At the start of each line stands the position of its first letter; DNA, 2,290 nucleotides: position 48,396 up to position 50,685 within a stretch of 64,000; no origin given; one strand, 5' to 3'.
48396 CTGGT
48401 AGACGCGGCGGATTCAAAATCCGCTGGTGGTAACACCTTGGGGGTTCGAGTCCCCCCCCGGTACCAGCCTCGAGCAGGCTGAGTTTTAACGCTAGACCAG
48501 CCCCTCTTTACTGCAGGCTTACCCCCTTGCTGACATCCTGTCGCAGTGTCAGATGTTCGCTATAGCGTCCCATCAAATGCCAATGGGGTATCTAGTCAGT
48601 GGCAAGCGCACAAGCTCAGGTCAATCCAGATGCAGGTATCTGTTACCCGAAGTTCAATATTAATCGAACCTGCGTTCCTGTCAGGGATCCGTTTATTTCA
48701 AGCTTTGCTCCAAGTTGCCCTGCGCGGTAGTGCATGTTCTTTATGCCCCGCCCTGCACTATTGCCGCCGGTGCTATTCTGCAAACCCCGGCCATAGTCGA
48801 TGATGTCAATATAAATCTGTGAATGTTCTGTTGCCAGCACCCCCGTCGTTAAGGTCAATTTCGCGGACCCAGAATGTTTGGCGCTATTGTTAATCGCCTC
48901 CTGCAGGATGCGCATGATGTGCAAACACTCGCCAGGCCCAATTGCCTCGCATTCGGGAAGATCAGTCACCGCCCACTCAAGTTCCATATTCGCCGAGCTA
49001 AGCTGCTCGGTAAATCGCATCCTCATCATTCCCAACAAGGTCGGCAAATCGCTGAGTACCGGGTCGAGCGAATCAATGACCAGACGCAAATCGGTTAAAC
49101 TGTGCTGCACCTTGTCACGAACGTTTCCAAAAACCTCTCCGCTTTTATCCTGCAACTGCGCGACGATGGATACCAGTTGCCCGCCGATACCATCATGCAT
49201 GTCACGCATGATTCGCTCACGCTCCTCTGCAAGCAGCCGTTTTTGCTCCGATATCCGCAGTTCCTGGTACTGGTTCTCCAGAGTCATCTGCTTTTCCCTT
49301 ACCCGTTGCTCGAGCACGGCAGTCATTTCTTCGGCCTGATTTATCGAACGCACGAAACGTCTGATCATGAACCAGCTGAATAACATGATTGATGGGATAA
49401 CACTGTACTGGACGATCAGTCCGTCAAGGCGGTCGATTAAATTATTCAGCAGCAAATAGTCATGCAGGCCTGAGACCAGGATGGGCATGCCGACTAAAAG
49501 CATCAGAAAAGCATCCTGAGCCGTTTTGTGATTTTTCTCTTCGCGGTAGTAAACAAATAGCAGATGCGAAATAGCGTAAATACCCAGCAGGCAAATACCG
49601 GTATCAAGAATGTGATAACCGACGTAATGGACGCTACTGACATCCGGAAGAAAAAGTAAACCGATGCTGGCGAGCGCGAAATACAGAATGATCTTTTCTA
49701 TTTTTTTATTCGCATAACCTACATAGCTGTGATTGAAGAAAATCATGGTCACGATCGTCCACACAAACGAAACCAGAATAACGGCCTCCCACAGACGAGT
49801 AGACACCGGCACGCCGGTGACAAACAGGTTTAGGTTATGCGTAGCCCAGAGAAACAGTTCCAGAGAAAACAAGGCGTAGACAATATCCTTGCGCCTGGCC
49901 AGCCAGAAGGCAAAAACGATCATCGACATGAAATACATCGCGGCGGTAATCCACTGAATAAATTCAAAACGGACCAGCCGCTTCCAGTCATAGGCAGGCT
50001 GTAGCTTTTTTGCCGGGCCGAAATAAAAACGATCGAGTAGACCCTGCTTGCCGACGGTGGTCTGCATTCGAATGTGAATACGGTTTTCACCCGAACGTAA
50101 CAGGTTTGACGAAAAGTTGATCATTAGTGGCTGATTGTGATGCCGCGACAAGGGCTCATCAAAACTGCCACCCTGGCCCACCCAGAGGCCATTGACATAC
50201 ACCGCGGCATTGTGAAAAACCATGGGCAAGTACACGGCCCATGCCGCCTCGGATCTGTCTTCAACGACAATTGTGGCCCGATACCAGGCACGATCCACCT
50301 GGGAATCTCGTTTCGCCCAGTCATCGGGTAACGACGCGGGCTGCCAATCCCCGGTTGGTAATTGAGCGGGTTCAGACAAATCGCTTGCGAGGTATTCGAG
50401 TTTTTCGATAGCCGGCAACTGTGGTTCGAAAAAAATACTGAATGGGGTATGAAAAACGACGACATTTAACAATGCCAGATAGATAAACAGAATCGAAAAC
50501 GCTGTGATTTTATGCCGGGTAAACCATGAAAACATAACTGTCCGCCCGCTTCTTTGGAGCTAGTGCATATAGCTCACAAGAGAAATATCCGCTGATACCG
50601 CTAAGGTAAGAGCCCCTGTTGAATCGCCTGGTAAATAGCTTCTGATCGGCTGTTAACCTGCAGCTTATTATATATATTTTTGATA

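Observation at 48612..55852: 7.2 kb imperfect palindrome: two diverged head-to-head copies of an [X - LuxR-family RR - 7TM-receptor histidine kinase] module next to tRNA-Leu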

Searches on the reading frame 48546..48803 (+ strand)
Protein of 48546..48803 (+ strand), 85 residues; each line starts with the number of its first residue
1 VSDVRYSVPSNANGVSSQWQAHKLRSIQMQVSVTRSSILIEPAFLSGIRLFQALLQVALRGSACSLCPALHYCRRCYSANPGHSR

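Call 71: search_protein_families(library=pfam, proteins=[window:48546-48803:+], max_evalue=0.01)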
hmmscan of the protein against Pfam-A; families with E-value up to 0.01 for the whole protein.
window:48546-48803:+ (85 aa): 0 families

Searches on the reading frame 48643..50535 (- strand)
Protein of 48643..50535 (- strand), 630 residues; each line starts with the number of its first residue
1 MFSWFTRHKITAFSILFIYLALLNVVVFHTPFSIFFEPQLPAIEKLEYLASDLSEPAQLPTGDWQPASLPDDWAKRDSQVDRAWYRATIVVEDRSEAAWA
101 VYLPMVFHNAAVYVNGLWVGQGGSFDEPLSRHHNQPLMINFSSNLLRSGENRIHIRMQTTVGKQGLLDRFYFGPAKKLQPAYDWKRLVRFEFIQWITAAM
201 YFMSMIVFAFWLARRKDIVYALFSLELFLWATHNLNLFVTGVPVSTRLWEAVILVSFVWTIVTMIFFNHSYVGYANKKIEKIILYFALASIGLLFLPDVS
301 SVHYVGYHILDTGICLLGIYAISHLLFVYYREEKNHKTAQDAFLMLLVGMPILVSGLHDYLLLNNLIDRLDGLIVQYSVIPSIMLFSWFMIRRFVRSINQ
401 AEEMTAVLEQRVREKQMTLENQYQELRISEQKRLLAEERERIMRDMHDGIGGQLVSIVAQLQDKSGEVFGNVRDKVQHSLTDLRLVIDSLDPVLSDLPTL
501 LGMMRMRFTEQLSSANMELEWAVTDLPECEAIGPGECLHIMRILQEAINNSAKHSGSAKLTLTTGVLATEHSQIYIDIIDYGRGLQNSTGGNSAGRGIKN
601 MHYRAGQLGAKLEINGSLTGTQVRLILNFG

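Call 10: search_protein_families(library=pfam, proteins=[window:48643-50535:-], max_evalue=0.01)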
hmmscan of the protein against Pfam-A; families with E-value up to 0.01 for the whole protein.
window:48643-50535:- (630 aa): 2 families
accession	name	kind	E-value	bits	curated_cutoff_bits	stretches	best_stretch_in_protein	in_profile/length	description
PF07730.19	HisKA_3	-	3.2e-05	24.8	24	1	438-492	1-65/68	Histidine kinase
PF02518.31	HATPase_c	-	0.00016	22.5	26.4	1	539-627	5-107/111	Histidine kinase-, DNA gyrase B-, and HSP90-like ATPase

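Call 17: find_related_loci(query=window:48643-50535:-, collection=genome_contigs, flank=10000)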
Query window:48643-50535:- (630 aa) in genome_contigs; peptide patterns used: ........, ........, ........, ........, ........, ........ (x = any residue, [..] = any of these).
358 stretches matched a pattern; 333 encode a relative of the query (tblastn E <= 1e-3); the best 80 are kept; 80 distinct loci.
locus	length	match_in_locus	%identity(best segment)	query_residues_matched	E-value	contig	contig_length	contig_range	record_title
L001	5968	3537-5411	56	2-630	0e+0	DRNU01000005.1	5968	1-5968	MAG TPA_asm: Gammaproteobacteria bacterium isolate HyVt-519 HyVt-519_k145_1029625, whole genome shotgun sequence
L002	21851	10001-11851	55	2-627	0e+0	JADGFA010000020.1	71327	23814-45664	MAG: Gammaproteobacteria bacterium isolate OB6 NODE_127_length_71327_cov_5.744047, whole genome shotgun sequence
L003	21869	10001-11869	54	2-628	0e+0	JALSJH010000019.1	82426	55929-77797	MAG: Chromatiales bacterium isolate 354-166_metabat2_scaf2bin.081 354-166_scaffold_142_c2, whole genome shotgun sequence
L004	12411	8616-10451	57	16-627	0e+0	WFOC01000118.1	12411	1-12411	MAG: Gammaproteobacteria bacterium isolate S012_134 k151_75127, whole genome shotgun sequence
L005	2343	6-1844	56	16-628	0e+0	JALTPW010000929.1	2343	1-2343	MAG: Chromatiales bacterium isolate S140_maxbin2_scaf2bin.116 S140_NODE_74472_length_2343_cov_5.037004, whole genome sho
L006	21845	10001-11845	54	4-624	0e+0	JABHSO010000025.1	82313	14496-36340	MAG: Gammaproteobacteria bacterium isolate SI039_bin4 k141_1871551, whole genome shotgun sequence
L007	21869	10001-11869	55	2-628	0e+0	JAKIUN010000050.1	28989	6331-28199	MAG: Gammaproteobacteria bacterium isolate D100SM.bin.19 NODE_719_length_28989_cov_39.816887, whole genome shotgun seque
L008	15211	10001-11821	56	24-628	0e+0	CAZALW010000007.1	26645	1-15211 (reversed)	MAG TPA_asm: uncultured Thiotrichaceae bacterium isolate SRP215229_co1_200 genome assembly, contig: NODE_972_length_2664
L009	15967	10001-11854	54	5-628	0e+0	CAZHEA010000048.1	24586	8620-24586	MAG TPA_asm: uncultured Thiotrichaceae bacterium isolate SRP128015_co1_15 genome assembly, contig: NODE_2545_length_2458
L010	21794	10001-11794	53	24-627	0e+0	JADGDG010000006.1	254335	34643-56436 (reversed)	MAG: Gammaproteobacteria bacterium isolate BB4 NODE_35_length_254335_cov_27.629616, whole genome shotgun sequence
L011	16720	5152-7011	51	4-627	0e+0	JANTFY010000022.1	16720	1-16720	MAG: Gammaproteobacteria bacterium isolate bin10026 c_000000003315, whole genome shotgun sequence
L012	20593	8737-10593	50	5-627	0e+0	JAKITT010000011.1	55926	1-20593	MAG: Candidatus Polarisedimenticolaceae bacterium isolate D96SM.bin.49 NODE_405_length_55926_cov_4.967706, whole genome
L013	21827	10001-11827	50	13-627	0e+0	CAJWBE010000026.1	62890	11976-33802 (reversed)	MAG TPA_asm: uncultured Oleiphilus sp. isolate SRR5469033_bin.54_MetaBAT_v2.12.1_MAG genome assembly, contig: NODE_239_l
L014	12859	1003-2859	50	4-627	0e+0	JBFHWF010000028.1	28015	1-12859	MAG: Gammaproteobacteria bacterium isolate Mix_sand09.2021.07.Z.19 k141_1411240_length_28015_cov_17.3036, whole genome s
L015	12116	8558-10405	48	8-627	0e+0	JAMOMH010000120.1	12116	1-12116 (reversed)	MAG: Sedimenticola sp. isolate 4281-140_maxbin2_scaf2bin.136 4281-140_scaffold_2404_c1, whole genome shotgun sequence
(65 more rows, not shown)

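Call 21: search_protein_families(library=ncbifam, proteins=[window:48643-50535:-], max_evalue=0.001)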
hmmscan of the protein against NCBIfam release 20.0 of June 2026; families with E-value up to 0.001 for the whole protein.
window:48643-50535:- (630 aa): 6 families
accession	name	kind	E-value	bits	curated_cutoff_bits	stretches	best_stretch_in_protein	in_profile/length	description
NF052443.1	SensHisKinMctS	equivalog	2.9e-14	52.3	700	1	436-627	248-446/457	two-component system sensor histidine kinase MctS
NF047786.1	his_kin_MadS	equivalog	2.2e-12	46.8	500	1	399-620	191-425/434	MadS family sensor histidine kinase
NF052531.1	Strep_LiaS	equivalog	1.3e-11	44.3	450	1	402-615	94-312/328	envelope stress sensor histidine kinase LiaS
NF008649.0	PRK11644.1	equivalog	3.3e-11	42.6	408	1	410-627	273-494/499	signal transduction histidine-protein kinase/phosphatase UhpB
NF007896.0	PRK10600.1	equivalog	4.6e-10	38.8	578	1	430-623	382-579/598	nitrate/nitrite two-component system sensor histidine kinase NarX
NF008184.0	PRK10935.1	equivalog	1.1e-09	37.5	553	1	429-627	354-557/565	nitrate/nitrite two-component system sensor histidine kinase NarQ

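Call 27: list_cluster_members(proteins=[P0001, window:48643-50535:-, window:53929-55821:+, window:53220-53864:+, window:50601-51245:-])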
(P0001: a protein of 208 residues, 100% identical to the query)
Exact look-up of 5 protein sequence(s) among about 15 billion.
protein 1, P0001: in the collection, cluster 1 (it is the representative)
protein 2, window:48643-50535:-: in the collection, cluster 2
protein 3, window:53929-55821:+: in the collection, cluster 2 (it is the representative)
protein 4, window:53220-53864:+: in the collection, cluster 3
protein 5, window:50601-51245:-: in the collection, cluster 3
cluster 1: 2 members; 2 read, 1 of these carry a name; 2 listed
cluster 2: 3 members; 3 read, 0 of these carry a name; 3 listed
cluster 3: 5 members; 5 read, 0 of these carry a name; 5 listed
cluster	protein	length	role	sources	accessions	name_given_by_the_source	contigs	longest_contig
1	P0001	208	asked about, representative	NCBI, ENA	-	-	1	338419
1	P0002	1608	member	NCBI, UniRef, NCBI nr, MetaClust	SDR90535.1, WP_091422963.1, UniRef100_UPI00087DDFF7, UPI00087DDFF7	protein of unknown function [Formosa sp. Hel1_31_208] | DEAD/DEAH box helicase n=1 Tax=Formosa sp. Hel1_31_208 TaxID=1798225 RepID=UPI00087DDFF7 | DEAD/DEAH box helicase [Formosa sp. Hel1_31_208]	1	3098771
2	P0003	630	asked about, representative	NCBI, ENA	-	-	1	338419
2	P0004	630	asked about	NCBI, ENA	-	-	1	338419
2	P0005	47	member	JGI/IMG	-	-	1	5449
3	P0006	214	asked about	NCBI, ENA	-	-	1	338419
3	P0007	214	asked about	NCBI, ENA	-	-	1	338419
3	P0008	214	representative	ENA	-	-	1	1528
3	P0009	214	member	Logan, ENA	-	-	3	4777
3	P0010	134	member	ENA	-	-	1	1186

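Call 36: search_protein_families(library=pfam, proteins=[window:48643-50535:-, P0002], max_evalue=10)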
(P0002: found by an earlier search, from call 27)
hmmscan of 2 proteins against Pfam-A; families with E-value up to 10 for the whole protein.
window:48643-50535:- (630 aa): 3 families
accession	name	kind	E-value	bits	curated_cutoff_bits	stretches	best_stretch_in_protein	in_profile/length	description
PF07730.19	HisKA_3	-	3.2e-05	24.8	24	1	438-492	1-65/68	Histidine kinase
PF02518.31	HATPase_c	-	0.00016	22.5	26.4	1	539-627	5-107/111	Histidine kinase-, DNA gyrase B-, and HSP90-like ATPase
PF00567.30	TUDOR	-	0.011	16.3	23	1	25-97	11-80/121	Tudor domain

P0002 (1608 aa): 4 families
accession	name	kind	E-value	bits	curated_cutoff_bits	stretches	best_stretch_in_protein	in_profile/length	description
PF00270.35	DEAD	-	1.9e-24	86.7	26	1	85-283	3-160/167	DEAD/DEAH box helicase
PF00271.37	Helicase_C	-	3.3e-12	47.1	23.5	1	967-1043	36-110/110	Helicase conserved C-terminal domain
PF09369.15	MZB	-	2.7e-06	28.4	24.2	1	1496-1583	2-80/80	MrfA Zn-binding domain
PF07508.19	Recombinase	-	0.054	14.2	21.1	1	1333-1376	39-80/102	Recombinase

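Call 70: search_protein_families(library=pfam, alignment_id=A2, max_evalue=0.01)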
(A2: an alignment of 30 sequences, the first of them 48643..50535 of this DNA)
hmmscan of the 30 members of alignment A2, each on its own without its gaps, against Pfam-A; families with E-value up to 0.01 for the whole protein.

A. member 1, window:48643-50535:- (630 aa): 2 families
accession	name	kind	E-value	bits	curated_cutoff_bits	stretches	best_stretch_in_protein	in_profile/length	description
PF07730.19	HisKA_3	-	3.2e-05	24.8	24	1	438-492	1-65/68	Histidine kinase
PF02518.31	HATPase_c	-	0.00016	22.5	26.4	1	539-627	5-107/111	Histidine kinase-, DNA gyrase B-, and HSP90-like ATPase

B. families by the number of members that match (of 30 scanned): 7 families
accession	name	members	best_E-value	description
PF02518.31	HATPase_c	30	5.9e-10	Histidine kinase-, DNA gyrase B-, and HSP90-like ATPase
PF07730.19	HisKA_3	28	1.9e-06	Histidine kinase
PF07695.17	7TMR-DISM_7TM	13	1.1e-09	7TM diverse intracellular signalling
PF13581.12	HATPase_c_2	9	1.1e-06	Histidine kinase-like ATPase domain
PF02837.24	Glyco_hydro_2_N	3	0.00063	Glycosyl hydrolases family 2, sugar binding domain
PF01442.23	Apolipoprotein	1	0.0026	Apolipoprotein A1/A4/E domain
PF00567.30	TUDOR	1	0.0093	Tudor domain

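Call 83: search_protein_families(library=padloc, proteins=[P0002, L087:3358-6180:+, L087:6183-9995:+, L087:14824-16944:+], max_evalue=0.00001)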
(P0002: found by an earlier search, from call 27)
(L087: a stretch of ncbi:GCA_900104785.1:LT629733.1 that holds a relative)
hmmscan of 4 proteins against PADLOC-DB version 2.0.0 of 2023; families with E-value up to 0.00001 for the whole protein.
P0002 (1608 aa): 25 families
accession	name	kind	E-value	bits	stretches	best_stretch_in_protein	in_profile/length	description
PDLC00037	DruE3|DruE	-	1.2e-106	356.1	2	75-665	93-657/2055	SNF2 family N-terminal domain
PDLC00013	DruE1|DruE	-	2.6e-103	345.2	3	999-1604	1083-1673/1776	SNF2 family N-terminal domain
PDLC00015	DruE2|DruE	-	1.2e-84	283.1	5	897-1100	1056-1269/1887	SNF2 family N-terminal domain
PDLC00035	DruE3|DruE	-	1.3e-84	282.8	2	24-321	28-331/1460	SNF2 family N-terminal domain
PDLC00036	DruE3|DruE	-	3.4e-84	281.1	2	78-355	85-351/2023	SNF2 family N-terminal domain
PDLC00014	DruE2|DruE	-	2e-83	278.8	4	896-1092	1083-1290/1928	SNF2 family N-terminal domain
PDLC00051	DruE4|DruE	-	3.4e-76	254.9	4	843-1098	964-1221/1829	SNF2 family N-terminal domain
PDLC02896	DpdJ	-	1.3e-25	87.4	1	196-283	326-412/1487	DpdJ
PDLC03960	SngC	-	3.5e-23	80.3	2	86-284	29-196/720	-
PDLC02503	BrxHI|BrxHII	-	1.6e-21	74.3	2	86-283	29-194/698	BrxHI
PDLC02569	DrmA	-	1.2e-15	54.4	1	980-1050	812-881/1095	DrmA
PDLC02893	DpdJ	-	1.4e-14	51.1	1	201-283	343-423/876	DpdJ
PDLC02570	DrmA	-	2.8e-14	50.4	1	982-1067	567-646/851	DrmA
PDLC03928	PsyrT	-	6.3e-13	45.9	1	969-1052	264-345/689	-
PDLC02898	DpdJ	-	1.8e-12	44.9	1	201-283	343-423/506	DpdJ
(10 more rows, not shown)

L087:3358-6180:+ (940 aa): 37 families (the best 25 are shown)
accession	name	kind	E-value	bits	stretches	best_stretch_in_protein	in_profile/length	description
PDLC02621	DrmD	-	5.5e-115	383.7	1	83-893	115-933/1040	DrmD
PDLC02572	DrmA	-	1.6e-78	262.7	1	89-836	114-873/1043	DrmA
PDLC02504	BrxHI|BrxHII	-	2.1e-77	259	1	42-841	57-824/971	BrxHII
PDLC00659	HmaA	-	2.5e-74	248.8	1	63-607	74-639/1176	SNF2 helicase / DEAD-box helicase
PDLC02853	DpdE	-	4.3e-74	248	1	3-620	6-642/985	DpdE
PDLC02500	BrxHI|BrxHII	-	4.3e-69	232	1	44-609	41-604/933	BrxHI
PDLC02633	DrmD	-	7.1e-67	224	1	89-591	121-642/839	DrmD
PDLC02632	DrmD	-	1.9e-65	219.6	1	88-590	118-637/662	DrmD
PDLC02620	DrmD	-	8.6e-60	200.7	1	87-618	93-617/1060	DrmD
PDLC02619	DrmD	-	4.5e-52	175.3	1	112-604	52-560/872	DrmD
PDLC02623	DrmD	-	2.7e-47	159.2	2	371-635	438-681/1040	DrmD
PDLC02840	DpdE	-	8.9e-45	151.4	2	423-592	501-668/1091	DpdE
PDLC02634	DrmD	-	1.3e-44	150.3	1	85-610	85-615/900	DrmD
PDLC02624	DrmD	-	8.3e-42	141.5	1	132-587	3-475/652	DrmD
PDLC02843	DpdE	-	3.1e-38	129.3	2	80-296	145-326/1091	DpdE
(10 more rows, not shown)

L087:6183-9995:+ (1270 aa): 28 families (the best 25 are shown)
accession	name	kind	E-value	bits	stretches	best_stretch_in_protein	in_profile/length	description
PDLC02643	DrmMI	-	1.6e-89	299.3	2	421-770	528-886/1347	DrmMI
PDLC02638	DrmMI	-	1.5e-66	223.2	2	422-765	528-884/935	DrmMI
PDLC03622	REase_MTase_IIG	-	6.2e-56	187.5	4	827-1164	955-1289/1524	Type IIG restriction enzyme-methyltransferase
PDLC03613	REase_MTase_IIG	-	1.9e-52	176.2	2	433-1175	451-1158/1250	Type IIG restriction enzyme-methyltransferase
PDLC03614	REase_MTase_IIG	-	6.9e-47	157.8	3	159-429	183-471/1584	Type IIG restriction enzyme-methyltransferase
PDLC03611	REase_MTase_IIG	-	7.8e-38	127.6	2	434-592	501-658/1532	Type IIG restriction enzyme-methyltransferase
PDLC03620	REase_MTase_IIG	-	1.8e-37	126.5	3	237-516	324-629/1378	Type IIG restriction enzyme-methyltransferase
PDLC03618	REase_MTase_IIG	-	3.2e-34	115.5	2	438-588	538-713/1429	Type IIG restriction enzyme-methyltransferase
PDLC02645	DrmMI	-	6.4e-32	108.6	2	524-590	647-715/772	DrmMI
PDLC02639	DrmMI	-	5.6e-31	105.6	1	447-653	247-449/803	DrmMI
PDLC03604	REase_MTase_IIG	-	1.2e-28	97.6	1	429-600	336-516/1011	Type IIG restriction enzyme-methyltransferase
PDLC02644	DrmMI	-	1.4e-24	84.1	1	431-588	47-229/988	DrmMI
PDLC03609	REase_MTase_IIG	-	2.5e-23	79.9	1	218-587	171-533/1066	Type IIG restriction enzyme-methyltransferase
PDLC02646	DrmMI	-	7.6e-21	71.9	1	525-589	35-99/792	DrmMI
PDLC03629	REase_MTase_IIG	-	4.3e-20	69.2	1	485-591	429-537/1182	Type IIG restriction enzyme-methyltransferase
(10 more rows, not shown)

L087:14824-16944:+ (706 aa): 24 families
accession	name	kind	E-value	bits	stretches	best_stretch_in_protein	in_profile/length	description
PDLC04154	HEC-06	-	1.1e-44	151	2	4-316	11-291/569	-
PDLC04157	HEC-06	-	2e-39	133.7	2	3-254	10-234/558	-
PDLC04155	HEC-06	-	4.7e-36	122.4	2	3-306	8-272/562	-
PDLC02687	Orf5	-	5.2e-36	122.5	2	12-314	14-283/543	Orf5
PDLC02695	Orf5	-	3.5e-31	106.3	2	6-260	9-260/601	Orf5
PDLC02700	Orf5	-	5.9e-27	92.6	2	9-254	5-224/555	Orf5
PDLC02691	Orf5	-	3.3e-26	90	1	5-404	8-372/579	Orf5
PDLC02693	Orf5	-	5.5e-25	86.4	2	16-278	9-236/543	Orf5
PDLC02701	Orf5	-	1.4e-23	81.3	1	5-351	8-334/596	Orf5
PDLC02698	Orf5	-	7.6e-18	62.5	2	6-102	9-91/573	Orf5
PDLC02786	SspE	-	7.7e-18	62.2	1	12-114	20-119/766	SspE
PDLC02686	Orf5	-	2.4e-17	60.7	2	5-255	8-239/566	Orf5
PDLC02692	Orf5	-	7.2e-17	59.3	1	16-255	8-215/558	Orf5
PDLC02689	Orf5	-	1e-13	48.7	1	15-106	18-92/558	Orf5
PDLC02792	SspE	-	3.4e-13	46.8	1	569-631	636-693/771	SspE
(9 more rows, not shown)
